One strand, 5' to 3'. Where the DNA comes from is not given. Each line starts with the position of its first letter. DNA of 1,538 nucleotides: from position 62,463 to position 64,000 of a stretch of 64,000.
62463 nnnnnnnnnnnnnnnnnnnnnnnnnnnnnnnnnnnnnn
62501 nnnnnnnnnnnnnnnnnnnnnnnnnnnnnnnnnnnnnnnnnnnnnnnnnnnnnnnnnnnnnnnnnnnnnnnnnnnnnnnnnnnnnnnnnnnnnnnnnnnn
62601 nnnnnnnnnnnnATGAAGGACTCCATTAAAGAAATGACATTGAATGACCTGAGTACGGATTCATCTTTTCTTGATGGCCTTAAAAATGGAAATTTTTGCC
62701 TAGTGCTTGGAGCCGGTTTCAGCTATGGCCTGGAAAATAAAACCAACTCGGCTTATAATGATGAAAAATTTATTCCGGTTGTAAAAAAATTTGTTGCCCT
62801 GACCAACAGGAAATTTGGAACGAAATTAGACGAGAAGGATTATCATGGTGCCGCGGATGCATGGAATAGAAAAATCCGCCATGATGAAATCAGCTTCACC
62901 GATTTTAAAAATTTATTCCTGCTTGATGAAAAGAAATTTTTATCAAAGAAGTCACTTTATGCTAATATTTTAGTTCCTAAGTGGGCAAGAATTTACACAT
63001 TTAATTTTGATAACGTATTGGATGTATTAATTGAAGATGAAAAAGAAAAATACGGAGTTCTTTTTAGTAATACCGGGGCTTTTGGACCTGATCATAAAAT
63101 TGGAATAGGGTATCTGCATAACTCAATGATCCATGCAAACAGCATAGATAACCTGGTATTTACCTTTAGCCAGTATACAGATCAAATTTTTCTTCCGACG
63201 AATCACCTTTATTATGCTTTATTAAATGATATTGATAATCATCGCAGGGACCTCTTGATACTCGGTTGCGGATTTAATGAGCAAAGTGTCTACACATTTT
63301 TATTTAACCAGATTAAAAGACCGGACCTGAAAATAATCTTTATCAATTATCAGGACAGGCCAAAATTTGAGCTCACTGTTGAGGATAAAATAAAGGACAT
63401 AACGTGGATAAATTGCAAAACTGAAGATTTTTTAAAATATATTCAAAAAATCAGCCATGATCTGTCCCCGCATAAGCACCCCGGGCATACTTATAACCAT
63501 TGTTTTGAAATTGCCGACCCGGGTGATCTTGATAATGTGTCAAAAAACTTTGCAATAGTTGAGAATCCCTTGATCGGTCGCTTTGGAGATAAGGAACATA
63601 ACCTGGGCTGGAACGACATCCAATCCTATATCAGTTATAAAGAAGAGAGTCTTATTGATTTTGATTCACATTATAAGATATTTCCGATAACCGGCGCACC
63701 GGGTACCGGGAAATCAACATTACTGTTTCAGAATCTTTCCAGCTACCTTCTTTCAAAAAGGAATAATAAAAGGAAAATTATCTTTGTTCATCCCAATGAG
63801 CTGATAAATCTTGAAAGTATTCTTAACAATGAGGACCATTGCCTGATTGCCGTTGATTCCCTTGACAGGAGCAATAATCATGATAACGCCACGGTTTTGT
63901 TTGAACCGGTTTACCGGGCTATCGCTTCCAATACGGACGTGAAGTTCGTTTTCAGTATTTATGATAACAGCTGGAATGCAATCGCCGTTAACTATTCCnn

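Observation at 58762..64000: Accessory island immediately downstream of carB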

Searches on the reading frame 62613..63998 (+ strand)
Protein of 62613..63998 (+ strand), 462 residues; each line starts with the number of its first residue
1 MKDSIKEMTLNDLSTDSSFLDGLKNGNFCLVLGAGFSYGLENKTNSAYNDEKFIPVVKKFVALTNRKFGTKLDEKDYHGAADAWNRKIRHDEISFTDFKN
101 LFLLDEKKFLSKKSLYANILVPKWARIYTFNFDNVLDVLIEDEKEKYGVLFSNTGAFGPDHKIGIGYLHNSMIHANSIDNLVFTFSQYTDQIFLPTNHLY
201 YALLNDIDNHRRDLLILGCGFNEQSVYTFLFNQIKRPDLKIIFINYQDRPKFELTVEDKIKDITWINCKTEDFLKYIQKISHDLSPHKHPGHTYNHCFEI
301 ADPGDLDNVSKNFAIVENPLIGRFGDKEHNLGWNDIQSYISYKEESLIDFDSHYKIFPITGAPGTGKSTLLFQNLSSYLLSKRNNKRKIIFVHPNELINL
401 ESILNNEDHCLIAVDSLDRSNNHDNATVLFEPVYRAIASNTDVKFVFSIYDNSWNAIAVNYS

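Call 6: search_protein_families(library=pfam, proteins=[window:62613-63998:+], max_evalue=0.01)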
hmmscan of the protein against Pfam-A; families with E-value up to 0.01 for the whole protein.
window:62613-63998:+ (462 aa): 5 families
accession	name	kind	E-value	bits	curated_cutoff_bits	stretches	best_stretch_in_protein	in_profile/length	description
PF25199.1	nSTAND_NTPase5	-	1.7e-06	28.4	34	1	351-457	38-140/145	Novel STAND NTPase 5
PF13289.12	SIR2_2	-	1.8e-06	28.5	24.5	1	127-235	3-107/141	SIR2-like domain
PF09848.15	SLFN-g3_helicase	-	0.0034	17.1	24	1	355-404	2-51/354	Schlafen group 3, DNA/RNA helicase domain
PF13173.12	AAA_14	-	0.0052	17.2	27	0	355-397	3-40/129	AAA domain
PF20720.3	nSTAND3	-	0.0074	16.4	27.2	0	355-456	18-117/155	Novel STAND NTPase 3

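Call 18: search_protein_families(library=padloc, proteins=[window:62613-63998:+], max_evalue=0.01)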
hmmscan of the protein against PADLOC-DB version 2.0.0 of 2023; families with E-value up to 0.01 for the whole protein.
window:62613-63998:+ (462 aa): 3 families
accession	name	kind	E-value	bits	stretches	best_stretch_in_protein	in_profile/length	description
PDLC02372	Nhi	-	7.8e-06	22.8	1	351-431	198-270/470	-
PDLC02350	AbiO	-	1.8e-05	21.7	1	347-429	191-262/468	AbiO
PDLC04140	mad8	-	0.00017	19.2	1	359-410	32-80/314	mads_8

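Call 19: search_protein_families(library=ncbifam, proteins=[window:62613-63998:+], max_evalue=0.01)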
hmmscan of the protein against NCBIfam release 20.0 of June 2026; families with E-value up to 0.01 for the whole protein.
window:62613-63998:+ (462 aa): 1 family
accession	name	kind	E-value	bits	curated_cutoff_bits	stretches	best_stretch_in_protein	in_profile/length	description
TIGR00618.1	sbcc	subfamily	0.0022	16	478.5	1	340-371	12-44/1043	exonuclease subunit SbcC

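Call 29: search_protein_representatives(protein=window:62613-63998:+)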
Query: 462 residues. Proteins with E-value up to 0.001 (for the whole library): 61; up to 1e-10: 47; up to 1e-30: 16. The best 61 are listed.
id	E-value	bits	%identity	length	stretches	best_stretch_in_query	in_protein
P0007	1.4e-96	340.5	43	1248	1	3-462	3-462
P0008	4.0e-86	306.1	52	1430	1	4-290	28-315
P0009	1.7e-84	300.7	43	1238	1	1-462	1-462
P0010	2.0e-84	300.5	41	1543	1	5-410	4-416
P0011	4.2e-82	292.8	55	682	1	3-288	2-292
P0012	2.4e-75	270.5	51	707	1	5-286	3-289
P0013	1.6e-74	267.8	51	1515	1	6-297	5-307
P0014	4.6e-73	263.0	43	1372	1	5-373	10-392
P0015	2.3e-68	247.5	56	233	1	4-231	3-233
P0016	3.1e-57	210.8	38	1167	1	8-392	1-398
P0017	9.3e-42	159.8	39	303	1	121-399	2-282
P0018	1.2e-37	146.2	40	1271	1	5-251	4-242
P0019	1.3e-37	146.1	39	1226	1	5-246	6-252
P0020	2.3e-31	125.5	39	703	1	4-234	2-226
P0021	5.4e-31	124.3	34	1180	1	6-255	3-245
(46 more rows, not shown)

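Call 30: search_protein_families(library=pfam, proteins=[P0007, P0009, P0010, P0008, P0014], max_evalue=0.001)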
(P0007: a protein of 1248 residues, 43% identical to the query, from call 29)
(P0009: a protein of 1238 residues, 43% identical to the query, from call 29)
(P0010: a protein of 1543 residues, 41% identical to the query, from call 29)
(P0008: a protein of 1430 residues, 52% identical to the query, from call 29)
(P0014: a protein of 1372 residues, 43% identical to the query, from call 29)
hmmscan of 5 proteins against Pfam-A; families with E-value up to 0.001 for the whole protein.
P0007 (1248 aa): 2 families
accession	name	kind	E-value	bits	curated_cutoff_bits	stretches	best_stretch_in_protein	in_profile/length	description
PF25199.1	nSTAND_NTPase5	-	9.5e-06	25.9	34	1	351-419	38-108/145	Novel STAND NTPase 5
PF17874.7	TPR_MalT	-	3.2e-05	23.8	45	1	828-905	123-194/336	MalT-like TPR region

P0009 (1238 aa): 1 family
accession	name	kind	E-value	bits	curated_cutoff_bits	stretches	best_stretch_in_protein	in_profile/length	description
PF13289.12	SIR2_2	-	9e-11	42.5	24.5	1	126-234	2-106/141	SIR2-like domain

P0010 (1543 aa): 2 families
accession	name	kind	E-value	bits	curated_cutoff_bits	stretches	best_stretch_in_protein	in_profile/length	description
PF20720.3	nSTAND3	-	0.00069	19.8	27.2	1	362-491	20-149/155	Novel STAND NTPase 3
PF13173.12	AAA_14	-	0.00093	19.6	27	1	362-446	5-94/129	AAA domain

P0008 (1430 aa): 1 family
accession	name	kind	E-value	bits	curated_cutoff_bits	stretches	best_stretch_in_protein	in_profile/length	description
PF13289.12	SIR2_2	-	1.8e-06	28.6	24.5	1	152-265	2-111/141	SIR2-like domain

P0014 (1372 aa): 2 families
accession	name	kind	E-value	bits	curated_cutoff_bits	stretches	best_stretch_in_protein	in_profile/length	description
PF25199.1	nSTAND_NTPase5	-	5.9e-13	49.3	34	1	339-468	9-135/145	Novel STAND NTPase 5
PF20720.3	nSTAND3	-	0.00014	22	27.2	0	377-417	21-61/155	Novel STAND NTPase 3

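Call 37: find_related_loci(query=window:62613-63998:+, collection=genome_contigs, flank=10000)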
Query window:62613-63998:+ (462 aa) in genome_contigs; peptide patterns used: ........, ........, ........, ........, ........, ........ (x = any residue, [..] = any of these).
57 stretches matched a pattern, but none encodes a relative of the query by tblastn (E <= 1e-3).

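Call 39: find_related_loci(query=A1, collection=genome_contigs, flank=10000)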
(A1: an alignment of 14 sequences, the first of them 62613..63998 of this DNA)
Query A1 (462 aa) in genome_contigs; peptide patterns used: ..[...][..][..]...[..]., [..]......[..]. (x = any residue, [..] = any of these).
86 stretches matched a pattern; 13 encode a relative of the query (tblastn E <= 1e-3); 13 distinct loci.
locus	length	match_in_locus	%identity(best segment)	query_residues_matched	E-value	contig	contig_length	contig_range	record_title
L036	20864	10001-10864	51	5-291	9e-89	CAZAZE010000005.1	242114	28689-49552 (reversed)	MAG TPA_asm: uncultured Bacteroidales bacterium isolate SRP278314_co2_178 genome assembly, contig: NODE_64_length_242114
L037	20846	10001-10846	53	3-279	2e-88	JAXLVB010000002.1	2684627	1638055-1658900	MAG: Spirosomataceae bacterium isolate STL-BAC45 C1.240.fa-2, whole genome shotgun sequence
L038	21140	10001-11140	41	6-371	3e-80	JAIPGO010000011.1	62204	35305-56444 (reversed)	MAG: Candidatus Cloacimonadota bacterium isolate Tobar13.5m-G51 Tobar13-5m-C513, whole genome shotgun sequence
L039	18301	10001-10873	52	1-286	5e-100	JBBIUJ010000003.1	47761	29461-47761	MAG: Prolixibacter sp. isolate QH2F170213_bin_50 NODE_466_length_47761_cov_1.15149, whole genome shotgun sequence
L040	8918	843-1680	43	5-282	4e-63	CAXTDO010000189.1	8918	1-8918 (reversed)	MAG TPA_asm: uncultured Flavihumibacter sp. isolate private_GTX0163_metawrap_bin.7 genome assembly, contig: private_GTX0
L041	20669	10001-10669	37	2-236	4e-37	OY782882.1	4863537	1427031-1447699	MAG: Bacteroidales bacterium isolate 57984f20-7b8f-4c7b-84b7-4034ea6f78da genome assembly, chromosome: 1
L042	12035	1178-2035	34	8-291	1e-34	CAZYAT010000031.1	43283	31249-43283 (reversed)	MAG TPA_asm: uncultured Ferruginibacter sp. isolate SRP189682_co2_115 genome assembly, contig: NODE_864_length_43283_cov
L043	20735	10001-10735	37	4-252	3e-41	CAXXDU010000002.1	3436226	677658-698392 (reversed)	MAG: Candidatus Cloacimonadaceae bacterium isolate aeeb7bac-a74c-40d2-9812-888eaa756e75 genome assembly, contig: contig_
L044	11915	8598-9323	35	7-235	4e-28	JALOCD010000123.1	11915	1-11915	MAG: Prolixibacteraceae bacterium isolate SO_2017_LW4 bin 38 scaffold_10331_c1_LW137-91_2017, whole genome shotgun seque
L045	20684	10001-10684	37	5-241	9e-41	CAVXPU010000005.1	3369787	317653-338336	MAG: Pyrinomonadaceae bacterium isolate MFD04651.bin.1.211 genome assembly, contig: contig_349, whole genome shotgun seq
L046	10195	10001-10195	46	8-63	3e-11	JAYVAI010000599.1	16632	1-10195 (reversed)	MAG: Cyclobacteriaceae bacterium isolate GL24_UP_concoct_27 GL24_UP_concoct_27_598, whole genome shotgun sequence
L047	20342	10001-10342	29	12-136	1e-6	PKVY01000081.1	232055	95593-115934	MAG: Acidobacterium sp. isolate palsa_291 73.20120500_P32.9_contig_268, whole genome shotgun sequence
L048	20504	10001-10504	27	9-192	1e-6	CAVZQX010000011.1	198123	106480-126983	MAG: uncultured Alphaproteobacteria bacterium isolate MFD05705.bin.1.84 genome assembly, contig: contig_23822, whole gen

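Call 46: search_protein_families(library=padloc, proteins=[P0007, P0009, P0010, P0014, P0013], max_evalue=0.001)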
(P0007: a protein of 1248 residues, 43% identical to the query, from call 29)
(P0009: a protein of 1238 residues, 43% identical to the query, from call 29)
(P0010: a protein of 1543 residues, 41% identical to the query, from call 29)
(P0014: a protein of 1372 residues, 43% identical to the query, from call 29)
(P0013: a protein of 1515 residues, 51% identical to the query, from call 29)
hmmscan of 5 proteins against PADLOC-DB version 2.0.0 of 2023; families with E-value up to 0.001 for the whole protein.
P0007 (1248 aa): 1 family
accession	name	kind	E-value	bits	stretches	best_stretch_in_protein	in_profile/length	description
PDLC04140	mad8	-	7.4e-06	23.7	0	359-400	32-68/314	mads_8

P0009 (1238 aa): 0 families

P0010 (1543 aa): 0 families

P0014 (1372 aa): 0 families

P0013 (1515 aa): 0 families

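Call 47: search_solved_structures(query=window:62613-63998:+, max_evalue=1)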
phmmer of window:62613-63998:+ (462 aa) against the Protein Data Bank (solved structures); distinct sequences matched with E-value up to 1: 0.

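Call 48: search_solved_structures(query=A1, max_evalue=1)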
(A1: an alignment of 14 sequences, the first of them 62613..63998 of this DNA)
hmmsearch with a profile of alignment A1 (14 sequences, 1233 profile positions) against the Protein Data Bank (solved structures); distinct sequences matched with E-value up to 1: 209 (the best 60 are shown).
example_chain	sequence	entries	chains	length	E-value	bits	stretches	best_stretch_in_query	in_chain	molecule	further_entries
8bv3_A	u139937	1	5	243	0.00084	20.9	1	345-439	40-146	Chromosomal replication initiator protein DnaA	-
9s1t_A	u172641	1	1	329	0.00097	20.7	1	740-1035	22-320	De novo designed helical barrel - 6H5L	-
6geb_A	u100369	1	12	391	0.0011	20.5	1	348-395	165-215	DotB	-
7z15_K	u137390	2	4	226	0.0018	19.8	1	332-374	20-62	Alpha-D-ribose 1-methylphosphonate 5-triphosphate synthase subunit PhnL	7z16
2z4r_A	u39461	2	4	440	0.0021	19.6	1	349-494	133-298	Chromosomal replication initiator protein dnaA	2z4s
4b3g_A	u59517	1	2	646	0.0023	19.5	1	344-465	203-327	DNA-BINDING PROTEIN SMUBP-2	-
4b3f_X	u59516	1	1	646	0.0023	19.5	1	344-465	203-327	DNA-BINDING PROTEIN SMUBP-2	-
6c2u_A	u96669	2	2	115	0.0032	19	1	327-387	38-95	phosphate-loop protein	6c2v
6gve_J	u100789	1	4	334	0.0059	18.1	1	347-424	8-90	Phosphoribulokinase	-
9n00_A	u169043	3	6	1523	0.0082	17.6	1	346-453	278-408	AAA family ATPase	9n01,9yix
12dl_DA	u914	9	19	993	0.0084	17.6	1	280-413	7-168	NACHT, LRR and PYD domains-containing protein 14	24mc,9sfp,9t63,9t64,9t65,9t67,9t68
9wsq_A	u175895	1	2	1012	0.0086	17.6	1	280-413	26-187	NACHT, LRR and PYD domains-containing protein 14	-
9wsr_A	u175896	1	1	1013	0.0087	17.6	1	280-413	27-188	NACHT, LRR and PYD domains-containing protein 14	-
7ahd_C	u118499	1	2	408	0.017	16.6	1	341-391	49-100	ABC-type proline/glycine betaine transport system ATPase component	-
7ahc_D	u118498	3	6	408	0.017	16.6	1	341-391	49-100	ABC-type proline/glycine betaine transport system ATPase component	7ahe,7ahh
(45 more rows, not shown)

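Call 57: search_protein_families(library=pfam, proteins=[L039:1337-3604:+, L039:3625-5952:+, L039:5945-7126:+, L039:7143-8309:+, L039:8318-9805:+, L039:14311-15177:+, L037:8185-9345:+, L037:12091-13236:+, L036:7980-9644:+, L036:14915-16156:+], max_evalue=0.0001)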
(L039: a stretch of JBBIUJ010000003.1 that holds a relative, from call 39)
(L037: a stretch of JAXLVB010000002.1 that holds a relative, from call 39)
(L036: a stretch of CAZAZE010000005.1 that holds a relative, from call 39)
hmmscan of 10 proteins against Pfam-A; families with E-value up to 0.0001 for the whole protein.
L039:1337-3604:+ (755 aa): 4 families
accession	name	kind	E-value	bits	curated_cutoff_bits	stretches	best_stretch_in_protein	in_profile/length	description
PF08463.15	EcoEI_R_C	-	2.9e-37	128.7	24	1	582-753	6-162/163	EcoEI R protein C-terminal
PF04851.21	ResIII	-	2.2e-33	115.9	22.5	1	1-161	30-163/164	Type III restriction enzyme, res subunit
PF18766.7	SWI2_SNF2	-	2.4e-16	60.5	26.7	1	3-195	27-195/221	SWI2/SNF2 ATPase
PF00270.35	DEAD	-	5.8e-11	42.8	26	1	1-163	21-162/167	DEAD/DEAH box helicase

L039:3625-5952:+ (775 aa): 0 families

L039:5945-7126:+ (393 aa): 1 family
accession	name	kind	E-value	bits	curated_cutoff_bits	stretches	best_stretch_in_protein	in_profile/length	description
PF01420.25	Methylase_S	-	1.4e-30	107.1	22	2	6-167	1-165/168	Type I restriction modification DNA specificity domain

L039:7143-8309:+ (388 aa): 2 families
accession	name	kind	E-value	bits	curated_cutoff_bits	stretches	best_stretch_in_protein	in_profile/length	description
PF18870.6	HEPN_RES_NTD1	-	5.6e-20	72.4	27.4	1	42-168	2-129/131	HEPN/RES N-terminal domain 1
PF08808.17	RES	-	9.1e-11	42.4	23.2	1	232-371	22-141/157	RES domain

L039:8318-9805:+ (495 aa): 5 families
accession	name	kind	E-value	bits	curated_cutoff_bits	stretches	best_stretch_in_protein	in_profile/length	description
PF02384.22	N6_Mtase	-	9.5e-69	232.5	20.4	1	125-443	3-293/311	N-6 DNA Methylase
PF12161.14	HsdM_N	-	4.2e-10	40.8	24.5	1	9-115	2-135/135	HsdM N-terminal domain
PF07669.17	Eco57I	-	3.7e-08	34.1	25.3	1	241-349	69-165/171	Eco57I restriction-modification methylase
PF20473.4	MmeI_Mtase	-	5.1e-06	26.3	27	0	171-229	22-85/259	MmeI, DNA-methyltransferase domain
PF01170.24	UPF0020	-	1.3e-05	25.4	22.3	1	157-272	17-140/197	RMKL-like, methyltransferase domain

L039:14311-15177:+ (288 aa): 1 family
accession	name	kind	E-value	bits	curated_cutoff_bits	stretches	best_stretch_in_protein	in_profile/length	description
PF18159.6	S_4TM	-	5e-51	174.2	26.9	1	4-276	3-286/291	SMODS-associating 4TM effector domain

L037:8185-9345:+ (386 aa): 2 families
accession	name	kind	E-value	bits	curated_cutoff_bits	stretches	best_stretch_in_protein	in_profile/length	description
PF07470.19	Glyco_hydro_88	-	1.5e-11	44.3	26.6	1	57-260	21-217/352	Glycosyl Hydrolase Family 88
PF03663.20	Glyco_hydro_76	-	1.2e-05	25.5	25.9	0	61-100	215-255/366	Glycosyl hydrolase family 76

L037:12091-13236:+ (381 aa): 7 families
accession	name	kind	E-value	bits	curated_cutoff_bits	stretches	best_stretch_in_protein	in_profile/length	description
PF13683.12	rve_3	-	1e-25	89.7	26.5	1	299-365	1-67/67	Integrase core domain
PF01527.26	HTH_Tnp_1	-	5.4e-16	59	24.1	1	1-72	1-75/75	Transposase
PF00665.32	rve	-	4.1e-14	53.1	32.6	1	213-311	3-102/102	Integrase core domain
PF13518.12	HTH_28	-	1.4e-06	28.7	25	1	10-48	1-38/52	Helix-turn-helix domain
PF13551.12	HTH_29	-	2.3e-06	28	28.1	0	11-49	1-39/64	Winged helix-turn helix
PF13384.12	HTH_23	-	5.3e-06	26.5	24.6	0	8-46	4-41/50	Homeodomain-like domain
PF24764.1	rva_4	-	2.3e-05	24.6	26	1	239-343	28-133/194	Integrase core domain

L036:7980-9644:+ (554 aa): 1 family
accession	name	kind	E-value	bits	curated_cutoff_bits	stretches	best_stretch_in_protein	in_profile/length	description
PF18962.6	Por_Secre_tail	-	2.4e-09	37.8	27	1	478-553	1-75/75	Secretion system C-terminal sorting domain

L036:14915-16156:+ (413 aa): 2 families
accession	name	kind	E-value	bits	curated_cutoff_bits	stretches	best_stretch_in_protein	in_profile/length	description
PF20208.3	ARPP-1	-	8.7e-86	288.3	27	1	99-396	1-297/297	ARG and Rhodanese-Phosphatase-superfamily-associated Protein domain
PF22549.1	ARPP-2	-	4.5e-06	26.4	27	1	275-332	156-213/278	ARPP-2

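Call 60: predict_structure(alignment_id=A1)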
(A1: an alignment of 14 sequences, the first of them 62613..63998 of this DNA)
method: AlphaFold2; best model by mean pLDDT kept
length: 462 residues; sequences in the alignment: 14
mean_pLDDT: 82.8   pTM: 0.64
mean pLDDT of the five models: 82.8, 82.2, 81.5, 80.3, 80.0
residues with pLDDT >= 90: 161; 70-90: 233; 50-70: 43; < 50: 25
segments of 3 or more residues with pLDDT < 50: 286-295, 316-329
pLDDT, mean of each block of 10 residues (from residue 1): 81 90 92 92 92 92 94 92 91 91 94 90 92 92 84 64 86 88 79 64 87 91 80 87 91 85 93 92 53 59 83 52 44 76 74 91 81 90 85 83 74 84 75 85 89 89 79
secondary structure, 60 per line:
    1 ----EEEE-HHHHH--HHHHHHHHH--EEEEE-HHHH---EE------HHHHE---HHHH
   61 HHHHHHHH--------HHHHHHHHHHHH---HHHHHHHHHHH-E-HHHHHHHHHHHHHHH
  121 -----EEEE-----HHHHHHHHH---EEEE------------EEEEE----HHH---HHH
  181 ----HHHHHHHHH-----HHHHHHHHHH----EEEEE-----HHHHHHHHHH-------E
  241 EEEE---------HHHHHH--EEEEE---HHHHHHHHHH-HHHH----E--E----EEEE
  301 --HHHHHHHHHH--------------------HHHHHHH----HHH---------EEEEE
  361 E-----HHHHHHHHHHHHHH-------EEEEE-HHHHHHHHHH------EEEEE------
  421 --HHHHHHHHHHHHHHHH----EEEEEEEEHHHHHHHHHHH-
elements in order: E5-8 H10-14 H17-25 E28-32 H34-37 H49-52 H57-68 H77-88 H92-102 H106-120 E126-129 H135-143 E147-150 E163-167 H185-193 H199-208 E213-217 H223-232 E240-244 H254-259 E262-266 H270-279 H281-284 E297-300 H303-312 H333-339 E356-361 H367-380 E388-392 H394-403 E410-414 H423-438 E443-450 H451-461

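Call 63: fold_search(model_id=the predicted structure, library=pdb)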
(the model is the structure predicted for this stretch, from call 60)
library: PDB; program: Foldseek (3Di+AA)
matches with E <= 10: 922; with E <= 0.001: 81
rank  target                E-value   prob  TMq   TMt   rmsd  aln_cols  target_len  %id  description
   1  9jap_A                8.5e-14  1.00  0.43  0.25  16.1       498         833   16  Helical structure of EfAvs5(SIR2-STAND) (released 2025-03-19)
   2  9nc9_R                1.2e-11  1.00  0.45  0.29  17.6       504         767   14  Helical assembly of AVAST5 filament (released 2026-02-18)
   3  9nc9_G                2.5e-11  1.00  0.44  0.28  18.0       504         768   15  Helical assembly of AVAST5 filament (released 2026-02-18)
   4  9nc9_D                2.6e-11  1.00  0.43  0.27  17.7       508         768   16  Helical assembly of AVAST5 filament (released 2026-02-18)
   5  9nc9_E                9.2e-11  1.00  0.41  0.26  18.0       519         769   16  Helical assembly of AVAST5 filament (released 2026-02-18)
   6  9nc9_L                2.9e-10  1.00  0.44  0.28  16.9       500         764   15  Helical assembly of AVAST5 filament (released 2026-02-18)
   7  8wc0_B                2.9e-08  1.00  0.43  0.42  12.5       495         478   10  Crystal structure of EcThsA (released 2024-09-18)
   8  9v12_i                3.6e-08  1.00  0.44  0.69   4.9       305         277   16  Helical structure of KomBCMUT in complex with dITP and NAD (released 2025-12-24)
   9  7uxt_B                8.4e-08  1.00  0.44  0.44   9.1       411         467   14  Crystal structure of ligand-free SeThsA (released 2022-09-07)
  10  8wc0_A                1.5e-07  1.00  0.42  0.41  13.4       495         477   10  Crystal structure of EcThsA (released 2024-09-18)
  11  7uxt_A                2.0e-07  1.00  0.44  0.43   5.0       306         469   16  Crystal structure of ligand-free SeThsA (released 2022-09-07)
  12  8wya_B                2.9e-07  1.00  0.42  0.23   8.1       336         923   13  Cryo-EM structure of DSR2-tube complex (released 2024-04-10)
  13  8bto_A                3.1e-07  1.00  0.41  0.40   6.7       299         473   14  Helical structure of BcThsA in complex with 1''-3'gcADPR (released 2024-02-21)
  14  8wya_E                3.3e-07  1.00  0.38  0.21   9.0       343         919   14  Cryo-EM structure of DSR2-tube complex (released 2024-04-10)
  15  8btp_A                6.9e-07  1.00  0.40  0.39   6.9       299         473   15  Helical structure of BcThsA in complex with 1''-3'gc(etheno)ADPR (released 2024-02-21)
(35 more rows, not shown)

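Call 77: search_protein_families(library=phrogs, proteins=[window:62613-63998:+], max_evalue=0.001)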
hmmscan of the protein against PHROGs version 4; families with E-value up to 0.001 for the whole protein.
window:62613-63998:+ (462 aa): 0 families
